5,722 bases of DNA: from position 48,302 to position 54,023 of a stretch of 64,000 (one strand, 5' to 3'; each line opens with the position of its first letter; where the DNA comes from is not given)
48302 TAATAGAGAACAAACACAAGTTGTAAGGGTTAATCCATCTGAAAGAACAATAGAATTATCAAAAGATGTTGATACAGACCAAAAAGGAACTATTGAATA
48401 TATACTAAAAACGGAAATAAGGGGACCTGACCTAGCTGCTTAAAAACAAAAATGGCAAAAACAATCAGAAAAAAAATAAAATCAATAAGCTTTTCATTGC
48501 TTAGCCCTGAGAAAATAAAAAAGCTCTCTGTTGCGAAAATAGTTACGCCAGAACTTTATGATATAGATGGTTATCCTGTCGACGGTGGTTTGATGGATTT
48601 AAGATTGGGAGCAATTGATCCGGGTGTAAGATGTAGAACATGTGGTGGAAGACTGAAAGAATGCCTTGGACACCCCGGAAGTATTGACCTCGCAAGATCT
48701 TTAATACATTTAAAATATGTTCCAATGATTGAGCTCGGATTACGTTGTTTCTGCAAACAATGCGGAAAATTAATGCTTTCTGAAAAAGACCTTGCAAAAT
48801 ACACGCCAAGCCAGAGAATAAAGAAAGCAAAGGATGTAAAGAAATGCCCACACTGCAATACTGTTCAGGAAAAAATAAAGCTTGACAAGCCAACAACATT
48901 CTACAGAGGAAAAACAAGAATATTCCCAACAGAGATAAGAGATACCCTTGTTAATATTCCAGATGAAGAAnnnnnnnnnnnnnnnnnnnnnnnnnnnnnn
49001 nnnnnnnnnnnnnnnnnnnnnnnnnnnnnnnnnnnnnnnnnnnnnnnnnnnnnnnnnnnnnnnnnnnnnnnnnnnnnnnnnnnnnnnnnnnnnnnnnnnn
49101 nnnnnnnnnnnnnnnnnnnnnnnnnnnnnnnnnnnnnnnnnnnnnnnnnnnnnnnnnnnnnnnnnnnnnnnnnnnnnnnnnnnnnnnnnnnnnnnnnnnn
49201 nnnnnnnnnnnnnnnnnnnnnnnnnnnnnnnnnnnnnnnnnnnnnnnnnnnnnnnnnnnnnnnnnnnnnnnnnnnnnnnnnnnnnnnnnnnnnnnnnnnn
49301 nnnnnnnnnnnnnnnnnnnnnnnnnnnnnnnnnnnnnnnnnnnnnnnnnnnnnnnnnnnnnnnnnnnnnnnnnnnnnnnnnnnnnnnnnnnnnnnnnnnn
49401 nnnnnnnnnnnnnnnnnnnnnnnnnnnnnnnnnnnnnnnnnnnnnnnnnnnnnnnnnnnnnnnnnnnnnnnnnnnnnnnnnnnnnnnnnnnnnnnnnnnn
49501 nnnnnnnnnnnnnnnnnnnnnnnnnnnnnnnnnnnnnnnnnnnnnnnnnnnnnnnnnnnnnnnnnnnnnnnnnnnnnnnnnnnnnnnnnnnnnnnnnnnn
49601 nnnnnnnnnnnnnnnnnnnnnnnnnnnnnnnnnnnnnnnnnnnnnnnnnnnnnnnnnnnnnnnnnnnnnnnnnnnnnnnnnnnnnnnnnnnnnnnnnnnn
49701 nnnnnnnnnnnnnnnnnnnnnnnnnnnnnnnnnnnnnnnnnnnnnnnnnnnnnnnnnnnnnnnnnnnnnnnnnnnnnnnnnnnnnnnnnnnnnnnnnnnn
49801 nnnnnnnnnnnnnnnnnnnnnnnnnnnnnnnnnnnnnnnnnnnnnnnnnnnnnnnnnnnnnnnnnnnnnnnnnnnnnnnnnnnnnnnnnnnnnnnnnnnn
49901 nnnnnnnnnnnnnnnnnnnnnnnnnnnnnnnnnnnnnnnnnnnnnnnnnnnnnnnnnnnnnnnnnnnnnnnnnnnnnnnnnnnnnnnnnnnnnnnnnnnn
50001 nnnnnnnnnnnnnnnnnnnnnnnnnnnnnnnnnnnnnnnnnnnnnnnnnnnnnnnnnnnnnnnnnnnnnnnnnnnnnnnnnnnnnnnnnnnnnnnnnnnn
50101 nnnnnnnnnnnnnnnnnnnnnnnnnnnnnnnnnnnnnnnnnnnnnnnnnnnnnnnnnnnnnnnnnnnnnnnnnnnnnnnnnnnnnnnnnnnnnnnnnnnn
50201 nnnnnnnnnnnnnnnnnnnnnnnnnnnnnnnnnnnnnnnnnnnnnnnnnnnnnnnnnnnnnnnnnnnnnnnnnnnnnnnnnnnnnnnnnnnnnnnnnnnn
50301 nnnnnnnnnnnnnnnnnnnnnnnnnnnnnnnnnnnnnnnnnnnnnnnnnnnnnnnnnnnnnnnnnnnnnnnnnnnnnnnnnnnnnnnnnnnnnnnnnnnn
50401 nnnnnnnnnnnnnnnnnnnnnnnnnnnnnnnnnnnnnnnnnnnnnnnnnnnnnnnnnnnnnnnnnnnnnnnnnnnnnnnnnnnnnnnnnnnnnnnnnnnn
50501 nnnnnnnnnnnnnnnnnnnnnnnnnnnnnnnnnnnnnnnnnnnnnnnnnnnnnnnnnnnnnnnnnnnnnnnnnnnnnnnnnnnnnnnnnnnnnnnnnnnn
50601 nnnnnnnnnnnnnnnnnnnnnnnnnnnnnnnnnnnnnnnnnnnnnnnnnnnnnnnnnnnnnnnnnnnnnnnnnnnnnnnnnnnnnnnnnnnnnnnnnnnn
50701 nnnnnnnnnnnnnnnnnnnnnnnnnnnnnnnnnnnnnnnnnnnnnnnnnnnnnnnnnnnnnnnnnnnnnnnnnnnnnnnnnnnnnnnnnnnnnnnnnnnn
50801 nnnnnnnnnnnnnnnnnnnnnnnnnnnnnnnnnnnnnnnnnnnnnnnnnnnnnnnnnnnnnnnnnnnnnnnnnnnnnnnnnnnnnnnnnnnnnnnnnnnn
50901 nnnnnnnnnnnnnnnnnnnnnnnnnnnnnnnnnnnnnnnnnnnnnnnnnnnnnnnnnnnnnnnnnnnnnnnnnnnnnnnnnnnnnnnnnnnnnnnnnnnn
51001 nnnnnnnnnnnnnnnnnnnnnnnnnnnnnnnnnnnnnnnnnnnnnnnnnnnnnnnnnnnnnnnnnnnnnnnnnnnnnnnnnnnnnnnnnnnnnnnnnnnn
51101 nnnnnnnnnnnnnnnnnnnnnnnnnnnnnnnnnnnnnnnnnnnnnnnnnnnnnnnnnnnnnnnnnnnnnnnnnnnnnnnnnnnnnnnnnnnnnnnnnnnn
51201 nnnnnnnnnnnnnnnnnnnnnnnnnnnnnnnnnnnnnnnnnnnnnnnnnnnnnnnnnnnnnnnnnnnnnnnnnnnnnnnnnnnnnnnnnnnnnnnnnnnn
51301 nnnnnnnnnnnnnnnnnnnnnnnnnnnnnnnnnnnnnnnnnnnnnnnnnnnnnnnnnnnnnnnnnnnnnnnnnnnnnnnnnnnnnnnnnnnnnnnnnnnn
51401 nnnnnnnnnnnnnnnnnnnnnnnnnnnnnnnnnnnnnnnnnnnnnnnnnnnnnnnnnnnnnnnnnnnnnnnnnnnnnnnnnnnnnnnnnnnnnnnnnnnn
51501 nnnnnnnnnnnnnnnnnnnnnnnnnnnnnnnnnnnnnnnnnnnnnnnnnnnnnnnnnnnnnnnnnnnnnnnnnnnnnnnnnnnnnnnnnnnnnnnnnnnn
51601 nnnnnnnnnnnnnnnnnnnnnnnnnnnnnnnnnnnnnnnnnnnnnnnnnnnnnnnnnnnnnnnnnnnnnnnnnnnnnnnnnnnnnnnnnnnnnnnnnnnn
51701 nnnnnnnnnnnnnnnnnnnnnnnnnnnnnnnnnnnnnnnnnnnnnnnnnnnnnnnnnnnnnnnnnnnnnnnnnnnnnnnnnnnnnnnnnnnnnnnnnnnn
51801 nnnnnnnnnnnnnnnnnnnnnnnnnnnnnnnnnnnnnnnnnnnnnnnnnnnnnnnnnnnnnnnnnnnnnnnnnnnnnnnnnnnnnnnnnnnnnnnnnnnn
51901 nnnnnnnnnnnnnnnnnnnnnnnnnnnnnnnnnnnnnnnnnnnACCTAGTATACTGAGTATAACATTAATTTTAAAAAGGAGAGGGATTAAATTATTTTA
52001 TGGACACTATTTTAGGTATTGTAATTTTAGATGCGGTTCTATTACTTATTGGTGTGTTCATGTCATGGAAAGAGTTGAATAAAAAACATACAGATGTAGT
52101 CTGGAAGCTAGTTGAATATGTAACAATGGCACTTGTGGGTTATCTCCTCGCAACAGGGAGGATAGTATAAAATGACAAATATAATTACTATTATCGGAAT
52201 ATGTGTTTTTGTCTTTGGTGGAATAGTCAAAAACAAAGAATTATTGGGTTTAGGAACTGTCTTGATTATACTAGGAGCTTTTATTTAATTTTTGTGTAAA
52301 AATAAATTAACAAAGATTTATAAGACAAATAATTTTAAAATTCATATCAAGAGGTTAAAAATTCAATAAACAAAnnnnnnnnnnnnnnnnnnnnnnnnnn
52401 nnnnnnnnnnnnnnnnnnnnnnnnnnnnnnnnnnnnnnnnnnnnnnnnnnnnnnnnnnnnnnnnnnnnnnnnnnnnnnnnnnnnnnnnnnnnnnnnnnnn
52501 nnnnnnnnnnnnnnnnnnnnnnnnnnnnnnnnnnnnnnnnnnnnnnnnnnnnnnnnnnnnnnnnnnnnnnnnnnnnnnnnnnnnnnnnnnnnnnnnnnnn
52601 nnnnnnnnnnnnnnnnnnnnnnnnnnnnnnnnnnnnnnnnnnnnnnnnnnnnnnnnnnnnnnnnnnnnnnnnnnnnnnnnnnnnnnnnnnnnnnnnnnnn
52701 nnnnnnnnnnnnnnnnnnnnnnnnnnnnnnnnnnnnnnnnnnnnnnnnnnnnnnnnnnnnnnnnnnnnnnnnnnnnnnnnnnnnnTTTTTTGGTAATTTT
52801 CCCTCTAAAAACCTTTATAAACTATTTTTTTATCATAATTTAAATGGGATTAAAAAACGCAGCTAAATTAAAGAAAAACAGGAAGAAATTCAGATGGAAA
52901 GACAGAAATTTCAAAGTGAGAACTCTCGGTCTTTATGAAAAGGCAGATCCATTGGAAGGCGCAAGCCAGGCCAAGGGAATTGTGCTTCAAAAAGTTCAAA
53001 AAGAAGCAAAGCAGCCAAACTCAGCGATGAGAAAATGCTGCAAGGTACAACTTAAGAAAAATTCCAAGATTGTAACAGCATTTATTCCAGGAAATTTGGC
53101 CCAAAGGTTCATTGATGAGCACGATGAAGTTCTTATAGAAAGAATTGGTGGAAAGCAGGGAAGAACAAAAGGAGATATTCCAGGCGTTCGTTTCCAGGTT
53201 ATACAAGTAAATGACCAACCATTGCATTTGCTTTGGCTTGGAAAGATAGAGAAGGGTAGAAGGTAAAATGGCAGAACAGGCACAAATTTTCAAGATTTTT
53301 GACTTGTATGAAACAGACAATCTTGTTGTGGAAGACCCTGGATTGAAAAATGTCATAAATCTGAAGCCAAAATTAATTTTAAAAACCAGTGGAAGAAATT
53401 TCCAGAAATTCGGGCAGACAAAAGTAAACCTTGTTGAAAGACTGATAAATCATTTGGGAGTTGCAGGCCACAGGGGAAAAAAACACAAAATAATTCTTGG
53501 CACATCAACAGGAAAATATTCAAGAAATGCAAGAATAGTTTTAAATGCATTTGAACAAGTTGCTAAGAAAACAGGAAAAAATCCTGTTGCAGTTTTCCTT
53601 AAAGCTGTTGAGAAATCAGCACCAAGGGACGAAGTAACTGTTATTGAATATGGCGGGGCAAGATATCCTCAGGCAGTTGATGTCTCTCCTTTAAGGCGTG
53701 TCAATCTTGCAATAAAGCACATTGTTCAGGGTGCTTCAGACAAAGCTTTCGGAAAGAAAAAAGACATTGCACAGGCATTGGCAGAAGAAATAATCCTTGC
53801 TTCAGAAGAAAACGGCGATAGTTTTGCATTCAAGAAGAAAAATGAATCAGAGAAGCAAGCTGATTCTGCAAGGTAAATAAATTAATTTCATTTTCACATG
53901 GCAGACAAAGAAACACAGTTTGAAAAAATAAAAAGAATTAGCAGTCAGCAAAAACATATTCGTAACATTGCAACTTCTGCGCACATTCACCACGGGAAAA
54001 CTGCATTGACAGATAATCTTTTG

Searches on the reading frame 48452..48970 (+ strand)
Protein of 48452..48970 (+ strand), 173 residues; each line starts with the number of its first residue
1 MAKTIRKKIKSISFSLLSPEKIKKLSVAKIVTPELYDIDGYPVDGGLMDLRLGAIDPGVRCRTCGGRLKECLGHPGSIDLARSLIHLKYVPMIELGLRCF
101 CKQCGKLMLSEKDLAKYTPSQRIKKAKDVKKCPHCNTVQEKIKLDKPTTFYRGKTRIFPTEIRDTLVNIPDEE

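Call 44: find_related_loci(query=window:48452-48970:+, collection=metagenome_contigs, flank=4000)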
Query window:48452-48970:+ (173 aa) in metagenome_contigs; peptide patterns used: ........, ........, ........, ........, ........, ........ (x = any residue, [..] = any of these).
599 stretches matched a pattern (row limit reached: there are more); 433 encode a relative of the query (tblastn E <= 1e-3); the best 80 are kept; 80 distinct loci.
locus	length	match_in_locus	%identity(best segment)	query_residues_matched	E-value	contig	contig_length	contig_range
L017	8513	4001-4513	92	3-173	2e-106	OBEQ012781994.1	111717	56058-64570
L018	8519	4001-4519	91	1-173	3e-105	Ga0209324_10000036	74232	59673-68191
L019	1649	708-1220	90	3-173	2e-110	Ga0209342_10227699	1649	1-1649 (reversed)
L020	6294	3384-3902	90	1-173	7e-103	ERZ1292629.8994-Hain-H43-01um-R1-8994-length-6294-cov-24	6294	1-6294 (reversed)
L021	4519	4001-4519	88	1-173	3e-101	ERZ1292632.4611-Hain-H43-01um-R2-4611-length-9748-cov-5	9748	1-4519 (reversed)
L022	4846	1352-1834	90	13-173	4e-99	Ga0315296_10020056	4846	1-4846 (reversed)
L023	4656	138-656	83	1-173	9e-99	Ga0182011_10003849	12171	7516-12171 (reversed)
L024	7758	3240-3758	83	1-173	7e-99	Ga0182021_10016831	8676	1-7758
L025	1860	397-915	82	1-173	1e-103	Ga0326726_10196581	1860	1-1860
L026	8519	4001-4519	83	1-173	5e-98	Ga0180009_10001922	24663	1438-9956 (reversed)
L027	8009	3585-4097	84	3-173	9e-98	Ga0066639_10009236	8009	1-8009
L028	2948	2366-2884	83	1-173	6e-100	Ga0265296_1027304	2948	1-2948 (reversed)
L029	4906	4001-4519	80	1-173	1e-95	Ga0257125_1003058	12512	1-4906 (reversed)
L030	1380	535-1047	82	3-173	4e-102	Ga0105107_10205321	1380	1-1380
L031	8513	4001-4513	81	3-173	3e-95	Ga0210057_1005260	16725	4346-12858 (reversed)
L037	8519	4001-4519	79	1-173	2e-94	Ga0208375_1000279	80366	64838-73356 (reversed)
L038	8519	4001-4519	80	1-173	6e-94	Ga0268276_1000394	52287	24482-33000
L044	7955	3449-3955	82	5-173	9e-94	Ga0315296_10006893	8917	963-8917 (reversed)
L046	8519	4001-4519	79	1-173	1e-93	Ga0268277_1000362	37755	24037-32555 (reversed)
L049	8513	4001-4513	80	3-173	2e-93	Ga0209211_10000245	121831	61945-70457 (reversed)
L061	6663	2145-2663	79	1-173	3e-92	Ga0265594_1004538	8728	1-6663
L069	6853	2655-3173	76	1-173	5e-92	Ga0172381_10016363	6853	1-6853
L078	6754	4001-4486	82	12-173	2e-91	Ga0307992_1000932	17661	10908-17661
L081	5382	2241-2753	78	3-173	4e-91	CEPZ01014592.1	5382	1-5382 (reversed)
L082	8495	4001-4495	79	9-173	2e-91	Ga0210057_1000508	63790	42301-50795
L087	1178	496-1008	79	3-173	3e-98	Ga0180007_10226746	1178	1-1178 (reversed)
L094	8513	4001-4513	77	3-173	9e-91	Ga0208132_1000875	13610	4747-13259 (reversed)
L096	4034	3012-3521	77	5-173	4e-91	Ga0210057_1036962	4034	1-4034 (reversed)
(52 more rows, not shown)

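Call 55: search_protein_families(library=pfam, proteins=[L044:1960-2748:+, L044:2753-3433:+, L096:2332-3003:+, L018:3615-3986:+, L046:3636-3935:+, L078:3736-3966:+, L081:1970-2233:+, L082:3421-3789:+, L069:2338-2655:+], max_evalue=0.01)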
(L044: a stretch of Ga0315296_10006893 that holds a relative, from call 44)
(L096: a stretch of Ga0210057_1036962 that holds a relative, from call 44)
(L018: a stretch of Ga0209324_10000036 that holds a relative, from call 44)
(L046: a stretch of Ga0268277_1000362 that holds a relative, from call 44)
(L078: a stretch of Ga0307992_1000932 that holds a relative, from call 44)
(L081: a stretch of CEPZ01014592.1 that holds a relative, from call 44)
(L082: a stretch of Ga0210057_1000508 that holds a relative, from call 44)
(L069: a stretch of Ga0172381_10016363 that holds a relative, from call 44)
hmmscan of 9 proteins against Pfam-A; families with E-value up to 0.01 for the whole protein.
L044:1960-2748:+ (263 aa): 4 families
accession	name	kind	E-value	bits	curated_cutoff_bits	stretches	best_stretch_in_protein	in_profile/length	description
PF01555.25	N6_N4_Mtase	-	3.4e-25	89.8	26.7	2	4-102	118-220/221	DNA methylase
PF05148.21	Methyltransf_8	-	6.5e-05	23.3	27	1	62-120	70-129/219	Hypothetical methyltransferase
PF01170.24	UPF0020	-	0.00052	20.2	22.3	0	100-129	107-136/197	RMKL-like, methyltransferase domain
PF08241.18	Methyltransf_11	-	0.0011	20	21.2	0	72-120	5-66/95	Methyltransferase domain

L044:2753-3433:+ (227 aa): 1 family
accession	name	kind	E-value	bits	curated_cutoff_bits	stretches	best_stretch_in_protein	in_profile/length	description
PF18643.7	RE_BsaWI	-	1.3e-36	125.3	26.2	1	97-201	2-105/105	BsaWI restriction endonuclease type 2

L096:2332-3003:+ (224 aa): 1 family
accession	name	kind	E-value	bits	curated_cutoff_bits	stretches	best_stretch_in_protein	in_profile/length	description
PF18929.5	DUF5678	-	0.00032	20.9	23.2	1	31-65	2-36/49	Family of unknown function (DUF5678)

L018:3615-3986:+ (124 aa): 0 families

L046:3636-3935:+ (100 aa): 0 families

L078:3736-3966:+ (77 aa): 0 families

L081:1970-2233:+ (88 aa): 0 families

L082:3421-3789:+ (123 aa): 0 families

L069:2338-2655:+ (106 aa): 0 families

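Call 56: search_protein_families(library=padloc, proteins=[L044:1960-2748:+, L044:2753-3433:+, L096:2332-3003:+, L018:3615-3986:+, L046:3636-3935:+, L078:3736-3966:+, L081:1970-2233:+, L082:3421-3789:+], max_evalue=0.01)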
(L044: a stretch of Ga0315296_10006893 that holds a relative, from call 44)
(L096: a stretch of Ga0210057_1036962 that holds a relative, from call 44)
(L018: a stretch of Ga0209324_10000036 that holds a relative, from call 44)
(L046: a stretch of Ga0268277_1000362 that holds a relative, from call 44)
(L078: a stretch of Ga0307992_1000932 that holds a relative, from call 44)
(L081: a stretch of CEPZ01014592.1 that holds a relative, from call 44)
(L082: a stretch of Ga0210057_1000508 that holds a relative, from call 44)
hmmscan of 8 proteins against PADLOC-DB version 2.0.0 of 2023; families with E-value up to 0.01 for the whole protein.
L044:1960-2748:+ (263 aa): 64 families (the best 25 are shown)
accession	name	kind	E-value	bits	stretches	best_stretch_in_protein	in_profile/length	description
PDLC03376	MTase_II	-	3e-28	97.3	2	101-239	112-249/249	Type II methyltransferase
PDLC03353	MTase_II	-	6.5e-28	96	2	10-102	159-247/260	Type II methyltransferase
PDLC03351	MTase_II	-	3.4e-24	83.7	2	114-239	220-347/348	Type II methyltransferase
PDLC03350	MTase_II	-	9.7e-17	59.3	2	49-103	239-293/312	Type II methyltransferase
PDLC03371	MTase_II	-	3.7e-16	57.4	1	5-103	160-250/260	Type II methyltransferase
PDLC03299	MTase_II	-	4.5e-15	53.9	1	24-100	178-252/296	Type II methyltransferase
PDLC03387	MTase_II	-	2.2e-14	51.3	2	46-98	216-268/289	Type II methyltransferase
PDLC03320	MTase_II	-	1.9e-13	48.2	1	47-103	216-272/289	Type II methyltransferase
PDLC03228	MTase_II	-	1.8e-12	45.6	1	39-99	139-199/227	Type II methyltransferase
PDLC03259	MTase_II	-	6.2e-11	39.8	2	42-102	192-252/423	Type II methyltransferase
PDLC02541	PglX|PglXI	-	5e-10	36.1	2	102-132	481-511/919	PglXI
PDLC03239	MTase_II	-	5.6e-10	36.5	2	145-222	342-424/442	Type II methyltransferase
PDLC04134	mad2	-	7.1e-10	36.3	1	16-163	247-395/492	mads_2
PDLC03714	oMTase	-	7.4e-10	36.7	2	47-99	199-251/279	orphan methyltransferase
PDLC03283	MTase_II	-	9.4e-10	36.2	2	38-103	204-269/352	Type II methyltransferase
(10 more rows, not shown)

L044:2753-3433:+ (227 aa): 1 family
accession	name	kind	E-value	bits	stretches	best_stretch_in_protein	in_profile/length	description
PDLC03433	REase_II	-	0.0043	14.6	1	50-149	79-175/272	Type II restriction enzyme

L096:2332-3003:+ (224 aa): 0 families

L018:3615-3986:+ (124 aa): 0 families

L046:3636-3935:+ (100 aa): 0 families

L078:3736-3966:+ (77 aa): 0 families

L081:1970-2233:+ (88 aa): 0 families

L082:3421-3789:+ (123 aa): 1 family
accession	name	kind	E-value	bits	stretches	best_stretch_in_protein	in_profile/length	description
PDLC00637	ZorA2|ZorA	-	0.00082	16.3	1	18-123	276-382/420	MotA/ExbB/TolQ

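Call 80: search_protein_families(library=pfam, proteins=[L020:3127-3378:+, L029:3820-3996:+, L038:3721-3996:+, L061:1592-1936:+, L094:3769-3993:+, L037:3757-3996:+, L049:3447-3725:+, L087:158-502:+], max_evalue=0.05)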
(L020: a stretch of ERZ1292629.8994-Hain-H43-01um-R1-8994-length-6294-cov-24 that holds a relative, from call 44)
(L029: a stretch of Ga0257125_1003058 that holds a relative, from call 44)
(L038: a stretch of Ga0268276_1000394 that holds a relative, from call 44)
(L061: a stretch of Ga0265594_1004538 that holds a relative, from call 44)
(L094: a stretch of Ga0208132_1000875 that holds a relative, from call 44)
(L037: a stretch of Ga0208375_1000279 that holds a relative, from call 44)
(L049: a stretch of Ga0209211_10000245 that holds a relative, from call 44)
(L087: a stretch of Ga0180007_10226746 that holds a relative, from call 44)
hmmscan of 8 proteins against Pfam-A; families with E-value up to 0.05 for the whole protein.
L020:3127-3378:+ (84 aa): 0 families

L029:3820-3996:+ (59 aa): 0 families

L038:3721-3996:+ (92 aa): 0 families

L061:1592-1936:+ (115 aa): 0 families

L094:3769-3993:+ (75 aa): 0 families

L037:3757-3996:+ (80 aa): 0 families

L049:3447-3725:+ (93 aa): 0 families

L087:158-502:+ (115 aa): 0 families

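Call 83: search_protein_families(library=phrogs, proteins=[L018:3615-3986:+, L046:3636-3935:+, L078:3736-3966:+, L081:1970-2233:+, L082:3421-3789:+, L069:2338-2655:+, L037:3757-3996:+, L020:3127-3378:+, L087:158-502:+], max_evalue=0.01)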
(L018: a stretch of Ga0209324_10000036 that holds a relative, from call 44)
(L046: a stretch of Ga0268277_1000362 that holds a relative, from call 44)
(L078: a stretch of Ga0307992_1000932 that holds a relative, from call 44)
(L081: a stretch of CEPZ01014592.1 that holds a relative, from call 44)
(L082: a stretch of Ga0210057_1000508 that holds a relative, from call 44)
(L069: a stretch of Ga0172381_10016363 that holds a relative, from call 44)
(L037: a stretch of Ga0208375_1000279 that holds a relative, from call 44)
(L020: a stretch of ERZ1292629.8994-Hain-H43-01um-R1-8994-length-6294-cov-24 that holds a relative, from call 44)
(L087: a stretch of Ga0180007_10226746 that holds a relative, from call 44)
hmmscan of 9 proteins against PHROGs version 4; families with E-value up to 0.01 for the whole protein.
L018:3615-3986:+ (124 aa): 0 families

L046:3636-3935:+ (100 aa): 0 families

L078:3736-3966:+ (77 aa): 0 families

L081:1970-2233:+ (88 aa): 0 families

L082:3421-3789:+ (123 aa): 0 families

L069:2338-2655:+ (106 aa): 0 families

L037:3757-3996:+ (80 aa): 1 family
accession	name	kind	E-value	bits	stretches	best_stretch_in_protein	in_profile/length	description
phrog_29382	-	unknown function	0.0062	17.5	1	3-61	8-66/72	-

L020:3127-3378:+ (84 aa): 0 families

L087:158-502:+ (115 aa): 0 families

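Call 84: search_protein_families(library=ncbifam, proteins=[L018:3615-3986:+, L046:3636-3935:+, L078:3736-3966:+, L081:1970-2233:+, L082:3421-3789:+, L069:2338-2655:+, L037:3757-3996:+, L096:2332-3003:+, L087:158-502:+], max_evalue=0.01)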
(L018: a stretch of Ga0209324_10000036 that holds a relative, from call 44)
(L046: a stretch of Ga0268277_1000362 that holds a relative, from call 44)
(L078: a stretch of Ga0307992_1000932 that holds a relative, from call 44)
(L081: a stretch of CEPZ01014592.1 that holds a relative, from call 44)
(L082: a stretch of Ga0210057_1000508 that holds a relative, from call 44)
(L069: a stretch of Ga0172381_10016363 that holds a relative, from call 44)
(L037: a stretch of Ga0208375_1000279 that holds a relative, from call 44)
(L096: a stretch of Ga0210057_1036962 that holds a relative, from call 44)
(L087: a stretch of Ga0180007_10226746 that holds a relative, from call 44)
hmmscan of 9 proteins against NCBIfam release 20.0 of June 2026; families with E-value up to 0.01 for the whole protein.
L018:3615-3986:+ (124 aa): 0 families

L046:3636-3935:+ (100 aa): 0 families

L078:3736-3966:+ (77 aa): 0 families

L081:1970-2233:+ (88 aa): 0 families

L082:3421-3789:+ (123 aa): 0 families

L069:2338-2655:+ (106 aa): 0 families

L037:3757-3996:+ (80 aa): 0 families

L096:2332-3003:+ (224 aa): 0 families

L087:158-502:+ (115 aa): 0 families

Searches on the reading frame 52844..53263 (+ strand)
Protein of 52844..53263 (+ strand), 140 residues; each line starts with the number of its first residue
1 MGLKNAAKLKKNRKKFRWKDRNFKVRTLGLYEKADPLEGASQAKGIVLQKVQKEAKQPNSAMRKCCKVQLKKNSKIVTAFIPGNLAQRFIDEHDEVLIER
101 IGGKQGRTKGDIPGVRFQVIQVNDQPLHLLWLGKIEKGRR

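Call 7: search_protein_families(library=pfam, proteins=[window:52844-53263:+], max_evalue=1)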
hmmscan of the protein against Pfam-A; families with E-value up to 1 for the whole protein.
window:52844-53263:+ (140 aa): 2 families
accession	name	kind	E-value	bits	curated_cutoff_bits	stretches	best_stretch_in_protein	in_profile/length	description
PF00164.32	Ribosom_S12_S23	-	5.5e-39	132.7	22.3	1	32-139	3-109/110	Ribosomal protein S12/S23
PF08866.15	DUF1831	-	0.17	12.8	25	1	5-52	14-61/111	Putative amino acid metabolism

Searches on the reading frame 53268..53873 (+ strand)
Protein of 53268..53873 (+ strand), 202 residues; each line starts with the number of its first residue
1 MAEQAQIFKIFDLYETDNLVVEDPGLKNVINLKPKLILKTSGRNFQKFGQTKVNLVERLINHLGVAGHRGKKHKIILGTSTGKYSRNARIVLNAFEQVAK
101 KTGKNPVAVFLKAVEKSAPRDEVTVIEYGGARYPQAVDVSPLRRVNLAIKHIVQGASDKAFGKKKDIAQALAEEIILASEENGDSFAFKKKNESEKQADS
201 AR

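Call 7: search_protein_families(library=pfam, proteins=[window:53268-53873:+], max_evalue=1)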
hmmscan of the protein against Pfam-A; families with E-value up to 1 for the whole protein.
window:53268-53873:+ (202 aa): 2 families
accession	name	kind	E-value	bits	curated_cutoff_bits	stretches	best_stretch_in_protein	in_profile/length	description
PF00177.27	Ribosomal_S7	-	2.7e-35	121.6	24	1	51-202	20-148/148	Ribosomal protein S7p/S5e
PF14320.11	Paramyxo_PNT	-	0.17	11.5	27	1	90-186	102-203/311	Phosphoprotein P region PNT disordered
